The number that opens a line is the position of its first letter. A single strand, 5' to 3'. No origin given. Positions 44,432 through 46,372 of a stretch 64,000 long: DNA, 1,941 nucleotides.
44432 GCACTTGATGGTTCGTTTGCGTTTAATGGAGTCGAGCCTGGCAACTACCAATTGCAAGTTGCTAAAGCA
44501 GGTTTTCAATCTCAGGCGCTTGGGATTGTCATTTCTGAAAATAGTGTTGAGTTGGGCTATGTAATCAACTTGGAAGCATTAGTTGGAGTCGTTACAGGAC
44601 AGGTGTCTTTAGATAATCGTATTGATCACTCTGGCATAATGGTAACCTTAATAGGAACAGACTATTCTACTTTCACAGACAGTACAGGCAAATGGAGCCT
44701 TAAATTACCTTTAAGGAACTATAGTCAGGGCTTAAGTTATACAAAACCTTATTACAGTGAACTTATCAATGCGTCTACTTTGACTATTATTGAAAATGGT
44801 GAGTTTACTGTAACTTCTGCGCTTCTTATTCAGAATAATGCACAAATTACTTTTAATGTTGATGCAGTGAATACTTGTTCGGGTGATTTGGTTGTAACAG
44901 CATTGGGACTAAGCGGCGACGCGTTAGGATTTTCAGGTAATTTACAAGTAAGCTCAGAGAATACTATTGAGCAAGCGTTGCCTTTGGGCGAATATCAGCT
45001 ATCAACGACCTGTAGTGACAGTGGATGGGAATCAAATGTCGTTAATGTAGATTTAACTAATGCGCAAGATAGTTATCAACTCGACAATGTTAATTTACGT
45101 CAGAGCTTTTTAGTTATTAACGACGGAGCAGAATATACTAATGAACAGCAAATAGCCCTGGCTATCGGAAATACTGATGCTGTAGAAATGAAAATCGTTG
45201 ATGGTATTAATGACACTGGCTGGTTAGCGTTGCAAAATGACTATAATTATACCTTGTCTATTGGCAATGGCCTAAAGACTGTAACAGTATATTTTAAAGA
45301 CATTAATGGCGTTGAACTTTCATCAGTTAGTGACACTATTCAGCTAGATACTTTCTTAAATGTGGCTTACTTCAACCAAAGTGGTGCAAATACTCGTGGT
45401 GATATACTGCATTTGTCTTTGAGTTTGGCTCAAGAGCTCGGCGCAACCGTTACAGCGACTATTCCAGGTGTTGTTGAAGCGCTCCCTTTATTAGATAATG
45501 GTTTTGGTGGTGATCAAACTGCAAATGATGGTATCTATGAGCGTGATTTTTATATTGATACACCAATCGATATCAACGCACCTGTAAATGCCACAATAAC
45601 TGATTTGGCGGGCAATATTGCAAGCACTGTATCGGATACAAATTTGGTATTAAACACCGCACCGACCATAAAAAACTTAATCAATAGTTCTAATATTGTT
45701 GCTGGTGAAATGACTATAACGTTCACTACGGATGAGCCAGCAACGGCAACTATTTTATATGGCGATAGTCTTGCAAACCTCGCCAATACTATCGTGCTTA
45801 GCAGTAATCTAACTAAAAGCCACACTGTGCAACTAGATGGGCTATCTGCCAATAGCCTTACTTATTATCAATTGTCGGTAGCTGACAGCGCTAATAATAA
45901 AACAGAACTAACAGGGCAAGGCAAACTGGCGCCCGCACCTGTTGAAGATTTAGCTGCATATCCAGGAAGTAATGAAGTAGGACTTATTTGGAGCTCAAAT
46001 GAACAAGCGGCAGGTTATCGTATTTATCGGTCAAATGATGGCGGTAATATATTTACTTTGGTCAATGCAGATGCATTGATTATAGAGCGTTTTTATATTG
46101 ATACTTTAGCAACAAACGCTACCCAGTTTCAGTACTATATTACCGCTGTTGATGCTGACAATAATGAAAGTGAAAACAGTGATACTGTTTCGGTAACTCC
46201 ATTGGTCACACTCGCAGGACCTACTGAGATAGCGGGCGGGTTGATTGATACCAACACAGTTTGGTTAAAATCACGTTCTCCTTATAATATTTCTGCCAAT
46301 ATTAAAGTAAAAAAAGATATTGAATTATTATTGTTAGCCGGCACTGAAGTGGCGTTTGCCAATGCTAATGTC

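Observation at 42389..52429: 3,346-residue lipoprotein with an unusual composite architecture (candidate novel surface system)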

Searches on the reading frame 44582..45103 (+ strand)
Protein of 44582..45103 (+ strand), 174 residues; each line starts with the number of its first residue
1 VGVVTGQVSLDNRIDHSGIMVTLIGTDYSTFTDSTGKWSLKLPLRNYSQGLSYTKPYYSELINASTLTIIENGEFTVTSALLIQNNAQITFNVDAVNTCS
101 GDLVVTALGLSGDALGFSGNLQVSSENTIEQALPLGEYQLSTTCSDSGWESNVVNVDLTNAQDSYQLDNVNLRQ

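Call 11: search_protein_families(library=pfam, proteins=[window:44582-45103:+], max_evalue=5)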
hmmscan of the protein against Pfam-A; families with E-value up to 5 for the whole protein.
window:44582-45103:+ (174 aa): 3 families
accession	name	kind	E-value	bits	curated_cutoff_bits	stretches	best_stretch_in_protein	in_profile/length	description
PF13620.12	CarboxypepD_reg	-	0.00018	22.3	32.3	1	4-48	2-51/82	Carboxypeptidase regulatory-like domain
PF13715.12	CarbopepD_reg_2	-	0.012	16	32.2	1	5-47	2-46/88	CarboxypepD_reg-like domain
PF04076.19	BOF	-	0.14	12.6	25.8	0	13-47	36-70/103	Bacterial OB fold (BOF) protein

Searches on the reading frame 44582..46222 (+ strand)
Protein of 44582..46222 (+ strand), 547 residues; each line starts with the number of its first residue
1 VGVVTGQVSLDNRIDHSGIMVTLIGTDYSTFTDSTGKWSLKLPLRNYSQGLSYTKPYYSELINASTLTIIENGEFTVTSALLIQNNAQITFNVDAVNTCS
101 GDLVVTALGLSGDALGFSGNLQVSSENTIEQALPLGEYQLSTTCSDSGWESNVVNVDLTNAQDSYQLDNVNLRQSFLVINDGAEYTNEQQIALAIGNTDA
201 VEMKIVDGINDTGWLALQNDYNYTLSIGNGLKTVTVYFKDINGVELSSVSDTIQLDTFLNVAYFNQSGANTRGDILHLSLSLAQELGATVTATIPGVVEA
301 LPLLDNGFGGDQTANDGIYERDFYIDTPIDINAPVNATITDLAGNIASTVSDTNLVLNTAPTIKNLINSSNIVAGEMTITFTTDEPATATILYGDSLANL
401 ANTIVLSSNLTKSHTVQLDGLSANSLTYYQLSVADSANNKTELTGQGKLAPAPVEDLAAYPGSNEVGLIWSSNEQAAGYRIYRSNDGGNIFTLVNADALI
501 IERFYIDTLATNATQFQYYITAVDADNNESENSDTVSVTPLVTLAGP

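Call 56: predict_structure(alignment_id=A3)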
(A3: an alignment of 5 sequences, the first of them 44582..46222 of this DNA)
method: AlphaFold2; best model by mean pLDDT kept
length: 547 residues; sequences in the alignment: 5
mean_pLDDT: 79.1   pTM: 0.48
mean pLDDT of the five models: 79.1, 76.5, 74.6, 69.8, 68.1
residues with pLDDT >= 90: 177; 70-90: 247; 50-70: 64; < 50: 59
segments of 3 or more residues with pLDDT < 50: 453-466, 470-473, 486-515, 538-547
pLDDT, mean of each block of 10 residues (from residue 1): 89 78 93 91 90 85 86 84 78 65 86 85 84 87 78 82 72 85 93 92 95 95 93 95 91 91 89 90 87 91 87 90 82 91 92 84 83 79 86 86 73 86 80 83 80 43 46 53 49 35 41 51 62 55 36
secondary structure, 60 per line:
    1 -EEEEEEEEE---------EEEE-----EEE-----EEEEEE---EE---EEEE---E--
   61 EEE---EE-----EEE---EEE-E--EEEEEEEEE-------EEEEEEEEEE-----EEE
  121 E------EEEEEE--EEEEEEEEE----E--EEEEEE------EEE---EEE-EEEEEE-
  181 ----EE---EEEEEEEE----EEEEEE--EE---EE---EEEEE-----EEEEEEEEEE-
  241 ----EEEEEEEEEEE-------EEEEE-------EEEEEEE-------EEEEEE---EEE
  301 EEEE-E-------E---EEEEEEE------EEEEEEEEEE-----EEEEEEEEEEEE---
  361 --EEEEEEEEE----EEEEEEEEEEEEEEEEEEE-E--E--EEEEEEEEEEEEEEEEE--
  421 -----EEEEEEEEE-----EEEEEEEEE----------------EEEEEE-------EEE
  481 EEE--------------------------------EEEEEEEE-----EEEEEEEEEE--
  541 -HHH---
elements in order: E2-10 E20-23 E29-31 E37-42 E51-54 E61-63 E74-76 E80-82 E87-95 E103-112 E118-121 E128-133 E136-144 E152-157 E164-166 E170-172 E174-179 E190-197 E202-207 E220-224 E230-239 E245-255 E263-267 E275-281 E289-294 E298-304 E318-324 E331-340 E346-357 E363-371 E376-394 E402-418 E426-434 E440-448 E465-470 E478-483 E516-523 E529-538
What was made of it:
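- The cassette's N-terminal half is six beta-sandwiches (pLDDT 79, call 56).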

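Call 58: fold_search(model_id=the predicted structure, library=pdb)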
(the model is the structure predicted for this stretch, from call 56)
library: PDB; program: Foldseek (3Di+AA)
matches with E <= 10: 1888; with E <= 0.001: 275
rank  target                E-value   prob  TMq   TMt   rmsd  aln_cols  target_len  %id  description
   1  9flp_A                1.3e-09  1.00  0.19  0.12  41.3       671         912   12  CryoEM structure of the neck (1403-2314) in the grappling hook protein A (GhpA) in the bacterium Aureispira sp. CCB-QB (released 2024-10-16)
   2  9flw_A                2.7e-09  1.00  0.30  0.32  22.8       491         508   16  CryoEM structure of the fragment-6 (3571-4078) in the grappling hook protein A (GhpA) in the bacterium Aureispira sp.  (released 2024-10-16)
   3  8k53_A                3.0e-09  1.00  0.24  0.19  29.2       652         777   10  Structure of the Dimeric Human CNTN2 Ig 1-6-FNIII 1-2 Domain in an Asymmetric State (released 2023-12-06)
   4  4yfd_A                5.6e-09  1.00  0.24  0.26  16.5       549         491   10  Crystal structure PTP delta Ig1-Fn2 in complex with IL-1RAcP (released 2015-05-06)
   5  9ba5_A                1.0e-08  1.00  0.17  0.17  31.8       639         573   11  Cross-linked Contactin 2 Ig1-Ig6 (released 2024-07-17)
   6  4liq_E                1.9e-08  1.00  0.22  0.25  29.1       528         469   12  Structure of the extracellular domain of human CSF-1 receptor in complex with the Fab fragment of RG7155 (released 2014-06-18)
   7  8dh9_A                3.3e-08  1.00  0.20  0.22  22.5       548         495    9  Leptin-bound leptin receptor complex-D3-D7 (released 2023-04-19)
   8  9ozi_A                3.9e-08  1.00  0.23  0.10  23.7       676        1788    8  Cryo-EM structure of chicken ROS1 in apo-state. This is the complete map and model. (released 2026-02-25)
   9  9flv_A                4.9e-08  1.00  0.27  0.34  23.3       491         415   13  CryoEM structure of the fragment-5 (2393-2807) in the grappling hook protein A (GhpA) in the bacterium Aureispira sp.  (released 2024-10-16)
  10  9flu_A                7.1e-08  1.00  0.29  0.42  16.9       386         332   17  CryoEM structure of the fragment-1 (3402-3733) in the grappling hook protein A (GhpA) in the bacterium Aureispira sp.  (released 2024-10-16)
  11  5e4s                  7.1e-08  1.00  0.15  0.26  16.9       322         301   11  Crystal structure of mouse CNTN4 FN1-FN3 domains (released 2016-08-31)
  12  8dh8_A                8.6e-08  1.00  0.30  0.25  18.1       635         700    8  Leptin-bound leptin receptor complex-full ECD (released 2023-04-19)
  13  9g93_A                9.0e-08  1.00  0.18  0.17  40.1       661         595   10  CryoET structure of the in vitro grown Bacillus anthracis Sap S-layer (released 2024-12-18)
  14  9fls_A                9.5e-08  1.00  0.27  0.39  16.9       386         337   13  CryoEM structure of the fragment-3 (2061-2397) in the grappling hook protein A (GhpA) in the bacterium Aureispira sp.  (released 2024-10-16)
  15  9oz1_A                9.9e-08  1.00  0.23  0.18  23.8       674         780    9  Cryo-EM structure of chicken ROS1 in apo-state. Cryo-EM refinement is focused on the "leg" region of chicken ROS1. (released 2026-02-25)
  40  6e57_D                6.9e-07  1.00  0.12  0.16  23.9       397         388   14  Bacteroides ovatus mixed-linkage glucan utilization locus (MLGUL) SGBP-B in complex with mixed-linkage heptasaccharide (released 2019-05-29)
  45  6e57_C                7.9e-07  1.00  0.12  0.16  23.9       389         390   14  Bacteroides ovatus mixed-linkage glucan utilization locus (MLGUL) SGBP-B in complex with mixed-linkage heptasaccharide (released 2019-05-29)
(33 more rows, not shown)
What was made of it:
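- On Fibronectin type III (Pfam fn3): The fold-level match to FN3 arrays is strong (call 58).
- Closest known: Bacteroidota surface lipoproteins: SGBP-B. Same: SGBP-B is a chain of Ig-like domains (6e57, E=6.9e-7, call 58).
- Closest known: GhpA grappling-hook protein of Aureispira. Same: It is the top Foldseek match for the string of Ig-like domains (9flp, 9flw; E about 1e-9, call 58).
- Checked: The stretch ahead of the helices folds as six beta-sandwiches, which match Ig/FN3 arrays (calls 56, 58).
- Foldseek matches it to giant Ig/FN3 chains: the GhpA grappling hook, contactins, fibronectin, the Sap S-layer protein and the Bacteroides surface lipoprotein SGBP-B (call 58). Foldseek matches include the Bacillus anthracis Sap S-layer protein (call 58).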

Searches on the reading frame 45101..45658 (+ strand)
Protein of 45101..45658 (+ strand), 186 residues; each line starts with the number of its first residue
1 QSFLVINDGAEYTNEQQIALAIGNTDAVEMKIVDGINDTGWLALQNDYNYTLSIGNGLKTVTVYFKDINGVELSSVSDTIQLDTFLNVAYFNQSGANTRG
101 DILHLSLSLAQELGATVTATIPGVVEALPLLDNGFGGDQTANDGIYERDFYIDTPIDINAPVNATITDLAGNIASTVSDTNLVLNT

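Call 11: search_protein_families(library=pfam, proteins=[window:45101-45658:+], max_evalue=5)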
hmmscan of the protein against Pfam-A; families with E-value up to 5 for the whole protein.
window:45101-45658:+ (186 aa): 2 families
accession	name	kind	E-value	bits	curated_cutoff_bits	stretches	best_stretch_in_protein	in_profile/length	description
PF06458.18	MucBP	-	0.13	13.4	23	1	60-81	1-21/63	MucBP domain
PF19077.6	Big_13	-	1.6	9.7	27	0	11-84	22-102/102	Bacterial Ig-like domain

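Call 49: search_solved_structures(query=A2, max_evalue=1, show_alignments=2)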
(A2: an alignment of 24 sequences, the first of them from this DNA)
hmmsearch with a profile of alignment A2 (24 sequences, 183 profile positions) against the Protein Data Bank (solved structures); distinct sequences matched with E-value up to 1: 1.
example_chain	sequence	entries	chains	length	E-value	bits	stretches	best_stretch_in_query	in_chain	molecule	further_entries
2yn3_A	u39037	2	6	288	0.46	13.4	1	9-177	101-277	PUTATIVE INNER MEMBRANE PROTEIN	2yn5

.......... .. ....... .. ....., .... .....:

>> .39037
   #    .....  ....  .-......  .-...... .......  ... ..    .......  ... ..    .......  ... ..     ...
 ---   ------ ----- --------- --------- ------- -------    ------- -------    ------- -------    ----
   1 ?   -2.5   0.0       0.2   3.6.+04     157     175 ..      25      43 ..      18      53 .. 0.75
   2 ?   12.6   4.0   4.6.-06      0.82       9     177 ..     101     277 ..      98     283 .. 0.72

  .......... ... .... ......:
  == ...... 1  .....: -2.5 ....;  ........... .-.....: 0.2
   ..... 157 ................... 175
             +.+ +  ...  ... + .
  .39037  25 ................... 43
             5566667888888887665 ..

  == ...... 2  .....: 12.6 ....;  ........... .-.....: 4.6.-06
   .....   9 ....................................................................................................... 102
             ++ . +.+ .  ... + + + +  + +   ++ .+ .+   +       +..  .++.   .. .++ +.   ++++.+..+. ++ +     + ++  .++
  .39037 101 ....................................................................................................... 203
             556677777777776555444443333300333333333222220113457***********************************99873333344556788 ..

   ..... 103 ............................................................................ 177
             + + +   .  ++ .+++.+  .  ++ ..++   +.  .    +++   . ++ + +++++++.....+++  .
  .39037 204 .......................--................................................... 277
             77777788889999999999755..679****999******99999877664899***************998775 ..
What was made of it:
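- Closest known: Giant RTX adhesins secreted by type I systems. Same: The hit is not significant (E=0.46, call 49).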

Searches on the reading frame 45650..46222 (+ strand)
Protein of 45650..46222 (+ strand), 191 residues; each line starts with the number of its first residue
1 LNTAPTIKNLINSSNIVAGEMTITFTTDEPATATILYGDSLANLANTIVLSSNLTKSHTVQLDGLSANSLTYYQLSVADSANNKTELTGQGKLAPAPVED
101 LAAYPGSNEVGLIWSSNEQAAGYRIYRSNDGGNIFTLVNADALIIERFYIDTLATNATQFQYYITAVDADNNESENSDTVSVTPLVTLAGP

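Call 11: search_protein_families(library=pfam, proteins=[window:45650-46222:+], max_evalue=5)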
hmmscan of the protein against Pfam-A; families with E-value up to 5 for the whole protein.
window:45650-46222:+ (191 aa): 3 families
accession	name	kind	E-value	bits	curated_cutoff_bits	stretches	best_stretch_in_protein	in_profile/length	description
PF16656.11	Pur_ac_phosph_N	-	0.00051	21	30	1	17-78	11-81/93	Purple acid Phosphatase, N-terminal domain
PF21910.2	GH85_C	-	0.0052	17.6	27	1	109-178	18-88/95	GH85 endohexosaminidases, C-terminal domain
PF19221.5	MELT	-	0.046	14.1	30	1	54-61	18-25/26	MELT motif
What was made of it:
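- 45656..46207 (+): Cassette 1: two FN3-like domains. Calls 11 (sub-threshold), 56, 58.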
